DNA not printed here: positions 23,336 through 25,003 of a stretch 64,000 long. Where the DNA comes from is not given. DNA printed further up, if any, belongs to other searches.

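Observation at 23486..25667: B12-binding radical SAM enzyme co-transcribed with an SDR inside the regulon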

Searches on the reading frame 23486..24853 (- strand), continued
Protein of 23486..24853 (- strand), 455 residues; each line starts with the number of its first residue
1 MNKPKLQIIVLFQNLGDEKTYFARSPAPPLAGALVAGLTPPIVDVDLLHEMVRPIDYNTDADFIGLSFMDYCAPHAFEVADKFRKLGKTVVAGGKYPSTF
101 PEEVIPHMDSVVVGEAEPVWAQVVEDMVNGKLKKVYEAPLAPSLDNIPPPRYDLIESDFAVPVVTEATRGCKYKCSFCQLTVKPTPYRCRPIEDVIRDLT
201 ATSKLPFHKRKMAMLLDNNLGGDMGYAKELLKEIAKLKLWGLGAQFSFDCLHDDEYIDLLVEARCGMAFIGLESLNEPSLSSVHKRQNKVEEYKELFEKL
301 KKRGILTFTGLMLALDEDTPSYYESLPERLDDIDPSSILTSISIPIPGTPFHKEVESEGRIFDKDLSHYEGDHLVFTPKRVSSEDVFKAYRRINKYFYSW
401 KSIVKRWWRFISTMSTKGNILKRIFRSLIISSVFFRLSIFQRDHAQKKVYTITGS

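Call 65: search_protein_families(library=ncbifam, proteins=[P0131, P0132, P0133, P0134, P0136, P0139, P0142, P0164, P0159, P0150], max_evalue=1e-15)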
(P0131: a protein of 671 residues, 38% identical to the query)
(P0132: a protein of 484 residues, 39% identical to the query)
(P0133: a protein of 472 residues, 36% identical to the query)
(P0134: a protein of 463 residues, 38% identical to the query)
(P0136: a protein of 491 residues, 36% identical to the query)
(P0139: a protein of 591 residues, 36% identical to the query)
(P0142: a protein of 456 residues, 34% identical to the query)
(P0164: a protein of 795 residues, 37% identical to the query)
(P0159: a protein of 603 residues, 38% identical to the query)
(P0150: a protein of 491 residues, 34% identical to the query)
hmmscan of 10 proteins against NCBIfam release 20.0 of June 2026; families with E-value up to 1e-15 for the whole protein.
P0131 (671 aa): 9 families
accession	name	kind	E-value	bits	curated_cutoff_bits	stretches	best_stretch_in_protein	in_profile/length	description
TIGR02026.1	BchE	equivalog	3.3e-30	105.4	481.35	1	165-405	200-438/497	magnesium-protoporphyrin IX monomethyl ester anaerobic oxidative cyclase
TIGR03471.1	HpnJ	equivalog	5.9e-27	94.7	577.6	1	163-399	201-439/472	hopanoid biosynthesis associated radical SAM protein HpnJ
TIGR04013.1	B12_SAM_MJ_1487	hypoth_equivalog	2.3e-24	85.9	251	1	44-349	30-355/382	TIGR04013 family B12-binding domain/radical SAM domain-containing protein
NF050148.1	rSAM_ApyD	equivalog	2.4e-21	75.8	750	1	59-360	76-401/645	RiPP biosynthesis radical SAM protein ApyD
TIGR04072.2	rSAM_ladder_B12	equivalog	6.3e-21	74.5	360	1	56-396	67-418/443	lipid biosynthesis B12-binding/radical SAM protein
TIGR04479.1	bcpD_PhpK_rSAM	subfamily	3.3e-19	68.6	600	1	162-325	244-405/504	PhpK family radical SAM P-methyltransferase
TIGR04295.1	B12_rSAM_oligo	hypoth_equivalog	1.1e-17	63.9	400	0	164-364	205-399/422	TIGR04295 family B12-binding domain-containing radical SAM protein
NF038361.1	rSAM_Sden_1168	equivalog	1.1e-16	60.6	575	0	163-373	286-495/560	Sden_1168 family B12-binding radical SAM P-methyltransferase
TIGR04014.1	B12_SAM_MJ_0865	equivalog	1.3e-16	60.5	360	0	71-355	55-362/434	methyl-coenzyme M reductase glutamine C-methyltransferase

P0132 (484 aa): 3 families
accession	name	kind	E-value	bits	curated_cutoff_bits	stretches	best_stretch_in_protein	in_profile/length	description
TIGR03471.1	HpnJ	equivalog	1.2e-16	60.7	577.6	1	173-409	198-434/472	hopanoid biosynthesis associated radical SAM protein HpnJ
TIGR02026.1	BchE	equivalog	2e-16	60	481.35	0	177-371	199-394/497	magnesium-protoporphyrin IX monomethyl ester anaerobic oxidative cyclase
NF050148.1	rSAM_ApyD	equivalog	2.2e-16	59.4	750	0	54-324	58-348/645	RiPP biosynthesis radical SAM protein ApyD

P0133 (472 aa): 9 families
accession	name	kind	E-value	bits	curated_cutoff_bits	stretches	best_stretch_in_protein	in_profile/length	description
TIGR02026.1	BchE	equivalog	2.2e-25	89.5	481.35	1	159-405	196-440/497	magnesium-protoporphyrin IX monomethyl ester anaerobic oxidative cyclase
TIGR04479.1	bcpD_PhpK_rSAM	subfamily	1.1e-24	86.7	600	1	160-331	244-413/504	PhpK family radical SAM P-methyltransferase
TIGR03471.1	HpnJ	equivalog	1.2e-24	87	577.6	1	161-360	201-398/472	hopanoid biosynthesis associated radical SAM protein HpnJ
NF038361.1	rSAM_Sden_1168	equivalog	8.7e-23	80.7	575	1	161-383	286-506/560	Sden_1168 family B12-binding radical SAM P-methyltransferase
NF050148.1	rSAM_ApyD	equivalog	1.2e-19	70.2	750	1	74-350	92-394/645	RiPP biosynthesis radical SAM protein ApyD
TIGR04013.1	B12_SAM_MJ_1487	hypoth_equivalog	3.1e-19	69.1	251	1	53-199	42-194/382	TIGR04013 family B12-binding domain/radical SAM domain-containing protein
TIGR04072.2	rSAM_ladder_B12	equivalog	4.7e-18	65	360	1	70-358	84-381/443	lipid biosynthesis B12-binding/radical SAM protein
TIGR04295.1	B12_rSAM_oligo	hypoth_equivalog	9.5e-17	60.8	400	0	160-363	203-395/422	TIGR04295 family B12-binding domain-containing radical SAM protein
TIGR04367.1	HpnR_B12_rSAM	equivalog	3.6e-16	58.8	650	0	160-388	189-408/490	hopanoid C-3 methylase HpnR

P0134 (463 aa): 9 families
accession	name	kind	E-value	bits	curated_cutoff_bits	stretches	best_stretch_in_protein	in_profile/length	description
TIGR03471.1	HpnJ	equivalog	9.8e-29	100.5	577.6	1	172-409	199-443/472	hopanoid biosynthesis associated radical SAM protein HpnJ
TIGR02026.1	BchE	equivalog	9.8e-28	97.2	481.35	1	174-409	198-438/497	magnesium-protoporphyrin IX monomethyl ester anaerobic oxidative cyclase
TIGR04013.1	B12_SAM_MJ_1487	hypoth_equivalog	2e-23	82.8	251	1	48-213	24-194/382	TIGR04013 family B12-binding domain/radical SAM domain-containing protein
TIGR04479.1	bcpD_PhpK_rSAM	subfamily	2.3e-23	82.4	600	1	171-337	242-412/504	PhpK family radical SAM P-methyltransferase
TIGR04014.1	B12_SAM_MJ_0865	equivalog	3.2e-22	78.9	360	0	255-353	258-355/434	methyl-coenzyme M reductase glutamine C-methyltransferase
NF038361.1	rSAM_Sden_1168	equivalog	1.5e-19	69.9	575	1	173-388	285-505/560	Sden_1168 family B12-binding radical SAM P-methyltransferase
TIGR04072.2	rSAM_ladder_B12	equivalog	2.2e-19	69.4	360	1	85-330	88-345/443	lipid biosynthesis B12-binding/radical SAM protein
TIGR04367.1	HpnR_B12_rSAM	equivalog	4.2e-19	68.4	650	1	81-382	75-396/490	hopanoid C-3 methylase HpnR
NF050148.1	rSAM_ApyD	equivalog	2.3e-18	66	750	0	175-359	204-396/645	RiPP biosynthesis radical SAM protein ApyD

P0136 (491 aa): 6 families
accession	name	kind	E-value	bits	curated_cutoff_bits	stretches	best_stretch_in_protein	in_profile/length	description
TIGR03471.1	HpnJ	equivalog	1.6e-25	89.9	577.6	1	164-395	199-431/472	hopanoid biosynthesis associated radical SAM protein HpnJ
TIGR04479.1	bcpD_PhpK_rSAM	subfamily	8e-21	74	600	1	165-353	244-430/504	PhpK family radical SAM P-methyltransferase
TIGR04013.1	B12_SAM_MJ_1487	hypoth_equivalog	6.3e-20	71.4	251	1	40-351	24-354/382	TIGR04013 family B12-binding domain/radical SAM domain-containing protein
TIGR02026.1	BchE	equivalog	1.3e-19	70.5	481.35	1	168-413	200-442/497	magnesium-protoporphyrin IX monomethyl ester anaerobic oxidative cyclase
TIGR04072.2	rSAM_ladder_B12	equivalog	9.2e-19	67.4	360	1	69-405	81-424/443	lipid biosynthesis B12-binding/radical SAM protein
NF038361.1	rSAM_Sden_1168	equivalog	9.9e-17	60.7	575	1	164-360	284-479/560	Sden_1168 family B12-binding radical SAM P-methyltransferase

P0139 (591 aa): 10 families
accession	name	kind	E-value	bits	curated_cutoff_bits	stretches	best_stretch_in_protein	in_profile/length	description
TIGR02026.1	BchE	equivalog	4.7e-30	104.9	481.35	1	165-403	196-437/497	magnesium-protoporphyrin IX monomethyl ester anaerobic oxidative cyclase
TIGR04013.1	B12_SAM_MJ_1487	hypoth_equivalog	2e-27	96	251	1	37-203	18-191/382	TIGR04013 family B12-binding domain/radical SAM domain-containing protein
TIGR04014.1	B12_SAM_MJ_0865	equivalog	8.1e-24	84.2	360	0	251-349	259-356/434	methyl-coenzyme M reductase glutamine C-methyltransferase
TIGR03471.1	HpnJ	equivalog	9.7e-24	84.1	577.6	1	165-402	199-441/472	hopanoid biosynthesis associated radical SAM protein HpnJ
TIGR04479.1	bcpD_PhpK_rSAM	subfamily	1.8e-22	79.4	600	1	163-335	241-415/504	PhpK family radical SAM P-methyltransferase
TIGR04072.2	rSAM_ladder_B12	equivalog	1.9e-21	76.2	360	1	75-358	85-379/443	lipid biosynthesis B12-binding/radical SAM protein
NF050148.1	rSAM_ApyD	equivalog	6.7e-21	74.3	750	1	161-367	197-408/645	RiPP biosynthesis radical SAM protein ApyD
TIGR04367.1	HpnR_B12_rSAM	equivalog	2.4e-19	69.2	650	1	62-365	62-385/490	hopanoid C-3 methylase HpnR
NF038361.1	rSAM_Sden_1168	equivalog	1.6e-17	63.2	575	1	165-358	284-480/560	Sden_1168 family B12-binding radical SAM P-methyltransferase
TIGR04295.1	B12_rSAM_oligo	hypoth_equivalog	2e-16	59.7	400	0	165-365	202-400/422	TIGR04295 family B12-binding domain-containing radical SAM protein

P0142 (456 aa): 8 families
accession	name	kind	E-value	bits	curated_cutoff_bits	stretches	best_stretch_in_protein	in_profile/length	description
TIGR02026.1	BchE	equivalog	7.6e-33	114.1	481.35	1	48-406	49-436/497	magnesium-protoporphyrin IX monomethyl ester anaerobic oxidative cyclase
TIGR03471.1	HpnJ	equivalog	2.7e-24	85.9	577.6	1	160-410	190-445/472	hopanoid biosynthesis associated radical SAM protein HpnJ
TIGR04479.1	bcpD_PhpK_rSAM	subfamily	1.2e-22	80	600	1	153-378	229-452/504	PhpK family radical SAM P-methyltransferase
NF050148.1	rSAM_ApyD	equivalog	9.3e-22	77.2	750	1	145-357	178-395/645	RiPP biosynthesis radical SAM protein ApyD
TIGR04013.1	B12_SAM_MJ_1487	hypoth_equivalog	6.6e-21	74.6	251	1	45-212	26-198/382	TIGR04013 family B12-binding domain/radical SAM domain-containing protein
TIGR04367.1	HpnR_B12_rSAM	equivalog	2.7e-19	69.1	650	1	167-391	188-406/490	hopanoid C-3 methylase HpnR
NF038361.1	rSAM_Sden_1168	equivalog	8.4e-18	64.2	575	1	170-354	287-472/560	Sden_1168 family B12-binding radical SAM P-methyltransferase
TIGR04072.2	rSAM_ladder_B12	equivalog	5.9e-16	58.1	360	1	74-368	82-384/443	lipid biosynthesis B12-binding/radical SAM protein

P0164 (795 aa): 5 families
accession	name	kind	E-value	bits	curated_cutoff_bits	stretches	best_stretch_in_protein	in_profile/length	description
TIGR03471.1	HpnJ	equivalog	7.8e-25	87.7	577.6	1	520-750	196-433/472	hopanoid biosynthesis associated radical SAM protein HpnJ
TIGR04479.1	bcpD_PhpK_rSAM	subfamily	1.4e-20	73.2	600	1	524-686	244-410/504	PhpK family radical SAM P-methyltransferase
TIGR04013.1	B12_SAM_MJ_1487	hypoth_equivalog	1.6e-18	66.8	251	1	418-560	44-191/382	TIGR04013 family B12-binding domain/radical SAM domain-containing protein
TIGR02026.1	BchE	equivalog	2.9e-18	66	481.35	1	525-757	198-435/497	magnesium-protoporphyrin IX monomethyl ester anaerobic oxidative cyclase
TIGR04367.1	HpnR_B12_rSAM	equivalog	2.6e-17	62.6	650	1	382-743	18-406/490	hopanoid C-3 methylase HpnR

P0159 (603 aa): 9 families
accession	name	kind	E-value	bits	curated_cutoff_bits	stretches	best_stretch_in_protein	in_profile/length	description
TIGR03471.1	HpnJ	equivalog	7.3e-32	110.9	577.6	1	43-392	58-433/472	hopanoid biosynthesis associated radical SAM protein HpnJ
TIGR02026.1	BchE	equivalog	1.4e-30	106.7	481.35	1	153-399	191-435/497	magnesium-protoporphyrin IX monomethyl ester anaerobic oxidative cyclase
TIGR04013.1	B12_SAM_MJ_1487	hypoth_equivalog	3.8e-25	88.6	251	1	27-197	17-192/382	TIGR04013 family B12-binding domain/radical SAM domain-containing protein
NF038361.1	rSAM_Sden_1168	equivalog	6.9e-23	81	575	1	149-371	278-495/560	Sden_1168 family B12-binding radical SAM P-methyltransferase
TIGR04014.1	B12_SAM_MJ_0865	equivalog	8.6e-23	80.8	360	1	71-347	59-356/434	methyl-coenzyme M reductase glutamine C-methyltransferase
TIGR04479.1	bcpD_PhpK_rSAM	subfamily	1.2e-21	76.6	600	1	155-327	240-409/504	PhpK family radical SAM P-methyltransferase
TIGR04072.2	rSAM_ladder_B12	equivalog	6.6e-21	74.4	360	1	71-337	88-357/443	lipid biosynthesis B12-binding/radical SAM protein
TIGR04367.1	HpnR_B12_rSAM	equivalog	3.6e-20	72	650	1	55-371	62-393/490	hopanoid C-3 methylase HpnR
NF050148.1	rSAM_ApyD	equivalog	3.7e-20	71.9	750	1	122-352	164-396/645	RiPP biosynthesis radical SAM protein ApyD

P0150 (491 aa): 9 families
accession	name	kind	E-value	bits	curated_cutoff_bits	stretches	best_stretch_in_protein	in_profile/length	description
TIGR03471.1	HpnJ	equivalog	2.3e-33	115.8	577.6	1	164-368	196-398/472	hopanoid biosynthesis associated radical SAM protein HpnJ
TIGR04479.1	bcpD_PhpK_rSAM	subfamily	1.1e-29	103.3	600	1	143-336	219-410/504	PhpK family radical SAM P-methyltransferase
TIGR04072.2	rSAM_ladder_B12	equivalog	1.4e-25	89.8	360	1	79-366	86-381/443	lipid biosynthesis B12-binding/radical SAM protein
NF050148.1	rSAM_ApyD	equivalog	7e-25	87.5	750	1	63-360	74-396/645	RiPP biosynthesis radical SAM protein ApyD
TIGR02026.1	BchE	equivalog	8.4e-25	87.6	481.35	1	149-420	171-440/497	magnesium-protoporphyrin IX monomethyl ester anaerobic oxidative cyclase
NF038361.1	rSAM_Sden_1168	equivalog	4.6e-24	84.9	575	1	166-422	283-537/560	Sden_1168 family B12-binding radical SAM P-methyltransferase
TIGR04013.1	B12_SAM_MJ_1487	hypoth_equivalog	3.9e-23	81.9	251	1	44-353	22-353/382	TIGR04013 family B12-binding domain/radical SAM domain-containing protein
TIGR04014.1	B12_SAM_MJ_0865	equivalog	5.3e-21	74.9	360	1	76-360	52-361/434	methyl-coenzyme M reductase glutamine C-methyltransferase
TIGR04367.1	HpnR_B12_rSAM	equivalog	8.3e-17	60.9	650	0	168-356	189-372/490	hopanoid C-3 methylase HpnR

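Call 70: search_protein_families(library=pfam, alignment_id=A2, max_evalue=0.001)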
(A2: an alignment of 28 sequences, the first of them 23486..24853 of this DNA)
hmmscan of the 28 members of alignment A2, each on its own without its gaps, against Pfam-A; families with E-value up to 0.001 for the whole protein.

A. member 1, window:23486-24853:- (455 aa): 3 families
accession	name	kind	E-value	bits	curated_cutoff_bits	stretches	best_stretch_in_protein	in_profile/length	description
PF04055.27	Radical_SAM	-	1.5e-13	51.7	29.5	1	167-323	3-159/166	Radical SAM superfamily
PF02310.24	B12-binding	-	1.1e-05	25.7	32.1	1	57-119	48-116/121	B12 binding domain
PF13282.11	DUF4070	-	0.00017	22.1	22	1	349-417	1-68/144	Domain of unknown function (DUF4070)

B. families by the number of members that match (of 28 scanned): 4 families
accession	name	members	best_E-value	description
PF04055.27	Radical_SAM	28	1.9e-15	Radical SAM superfamily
PF02310.24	B12-binding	20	4.6e-07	B12 binding domain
PF13282.11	DUF4070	11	5.9e-06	Domain of unknown function (DUF4070)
PF19864.5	Radical_SAM_N2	6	9.6e-06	Radical SAM proteins, N-terminal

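Call 71: search_protein_families(library=pfam, proteins=[L001:11506-12672:+, L049:11447-12352:-, L063:3470-4060:-, L063:16203-18083:+, L019:6117-8717:+, L019:5782-6120:+, L054:11515-12498:+, L018:11518-12597:+, L028:11460-11759:-], max_evalue=0.001)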
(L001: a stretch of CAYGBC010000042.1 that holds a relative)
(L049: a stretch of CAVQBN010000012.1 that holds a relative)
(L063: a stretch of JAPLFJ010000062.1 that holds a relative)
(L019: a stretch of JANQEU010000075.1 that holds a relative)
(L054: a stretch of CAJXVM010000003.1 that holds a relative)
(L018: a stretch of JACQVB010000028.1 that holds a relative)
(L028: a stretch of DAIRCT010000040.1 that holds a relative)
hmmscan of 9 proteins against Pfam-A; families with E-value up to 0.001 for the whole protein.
L001:11506-12672:+ (388 aa): 1 family
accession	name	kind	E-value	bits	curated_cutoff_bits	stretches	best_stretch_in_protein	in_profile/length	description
PF01103.29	Omp85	-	1.9e-20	74.1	24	1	104-386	23-323/325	Omp85 superfamily domain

L049:11447-12352:- (301 aa): 2 families
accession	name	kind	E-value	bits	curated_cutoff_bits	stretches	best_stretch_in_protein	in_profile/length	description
PF01103.29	Omp85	-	1.1e-22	81.4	24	1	20-301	24-325/325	Omp85 superfamily domain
PF03865.19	ShlB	-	1.3e-07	31.9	22.7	1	75-254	116-294/311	Haemolysin secretion/activation protein ShlB/FhaC/HecB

L063:3470-4060:- (196 aa): 3 families
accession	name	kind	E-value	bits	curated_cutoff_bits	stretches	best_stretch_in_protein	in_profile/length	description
PF04542.20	Sigma70_r2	-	5.9e-17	61.7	24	1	30-94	4-70/71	Sigma-70 region 2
PF08281.18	Sigma70_r4_2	-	3.2e-14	52.7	25.7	1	133-183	4-54/54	Sigma-70, region 4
PF04545.22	Sigma70_r4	-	8.3e-10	38.5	24.1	1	136-185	1-50/50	Sigma-70, region 4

L063:16203-18083:+ (626 aa): 4 families
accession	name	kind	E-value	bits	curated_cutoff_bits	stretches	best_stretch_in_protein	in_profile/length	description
PF02872.23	5_nucleotid_C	-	1.9e-26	93.5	23.6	1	322-473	2-144/158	5'-nucleotidase, C-terminal domain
PF00149.33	Metallophos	-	1.9e-09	38.6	21.5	1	27-239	2-190/191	Calcineurin-like phosphoesterase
PF18962.6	Por_Secre_tail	-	3.1e-08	34.2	27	1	548-623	2-74/75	Secretion system C-terminal sorting domain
PF13860.13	FlgD_ig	-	3.6e-05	24.1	27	1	557-606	13-68/79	FlgD Ig-like domain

L019:6117-8717:+ (866 aa): 2 families
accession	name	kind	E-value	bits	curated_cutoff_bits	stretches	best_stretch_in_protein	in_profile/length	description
PF12704.14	MacB_PCD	-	4.4e-25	89.6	27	2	102-310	8-206/207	MacB-like periplasmic core domain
PF02687.27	FtsX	-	4.6e-08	33.6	25.5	1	746-847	2-108/120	FtsX-like permease C-terminal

L019:5782-6120:+ (112 aa): 1 family
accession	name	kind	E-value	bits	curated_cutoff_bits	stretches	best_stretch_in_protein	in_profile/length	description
PF03551.20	PadR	-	1.9e-08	34.6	27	1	17-92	2-75/75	Transcriptional regulator PadR-like family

L054:11515-12498:+ (327 aa): 1 family
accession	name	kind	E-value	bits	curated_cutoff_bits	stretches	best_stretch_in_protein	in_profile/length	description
PF00294.29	PfkB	-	4.4e-36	125.2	25.8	1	21-306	15-290/302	pfkB family carbohydrate kinase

L018:11518-12597:+ (359 aa): 0 families

L028:11460-11759:- (99 aa): 10 families
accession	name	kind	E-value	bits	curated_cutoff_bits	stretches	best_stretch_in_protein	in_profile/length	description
PF12838.12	Fer4_7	-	1.3e-09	38.8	27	1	9-73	2-52/52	4Fe-4S dicluster domain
PF00037.32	Fer4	-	3.6e-09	36.5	21.1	1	3-25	2-24/24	4Fe-4S binding domain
PF13484.11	Fer4_16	-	2.3e-06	28.7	30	0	8-30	1-23/66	4Fe-4S double cluster binding domain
PF13187.11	Fer4_9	-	3.8e-06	27.3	27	1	8-74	1-52/52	4Fe-4S dicluster domain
PF13237.11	Fer4_10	-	8.7e-06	26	25.5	1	3-70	3-53/53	4Fe-4S dicluster domain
PF14697.11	Fer4_21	-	0.00011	22.7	35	0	4-76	3-59/59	4Fe-4S dicluster domain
PF14843.11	GF_recep_IV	-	0.00025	21.3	29.5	1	50-74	72-96/132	Growth factor receptor domain IV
PF12797.12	Fer4_2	-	0.00027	21.2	24.5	0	5-20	6-21/22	4Fe-4S binding domain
PF12800.12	Fer4_4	-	0.00039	21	24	0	7-21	2-16/17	4Fe-4S binding domain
PF12837.12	Fer4_6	-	0.00048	20.4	25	0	8-24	8-24/24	4Fe-4S binding domain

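Call 85: search_protein_families(library=pfam, proteins=[P0123, P0127, P0121], max_evalue=0.001)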
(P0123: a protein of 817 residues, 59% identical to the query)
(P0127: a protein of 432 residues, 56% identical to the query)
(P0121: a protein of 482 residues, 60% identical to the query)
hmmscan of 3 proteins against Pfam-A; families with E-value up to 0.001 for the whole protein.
P0123 (817 aa): 1 family
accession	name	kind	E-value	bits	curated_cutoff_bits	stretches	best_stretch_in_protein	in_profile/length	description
PF04055.27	Radical_SAM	-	3.5e-11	44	29.5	1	99-254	3-158/166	Radical SAM superfamily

P0127 (432 aa): 1 family
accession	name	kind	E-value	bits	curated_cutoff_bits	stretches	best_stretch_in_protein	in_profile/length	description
PF04055.27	Radical_SAM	-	0.00069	20.3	29.5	0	173-270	63-161/166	Radical SAM superfamily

P0121 (482 aa): 2 families
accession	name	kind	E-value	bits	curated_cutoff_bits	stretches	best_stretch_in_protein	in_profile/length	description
PF04055.27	Radical_SAM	-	1.3e-11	45.4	29.5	1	175-334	2-161/166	Radical SAM superfamily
PF02310.24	B12-binding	-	0.00095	19.4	32.1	0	58-127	40-115/121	B12 binding domain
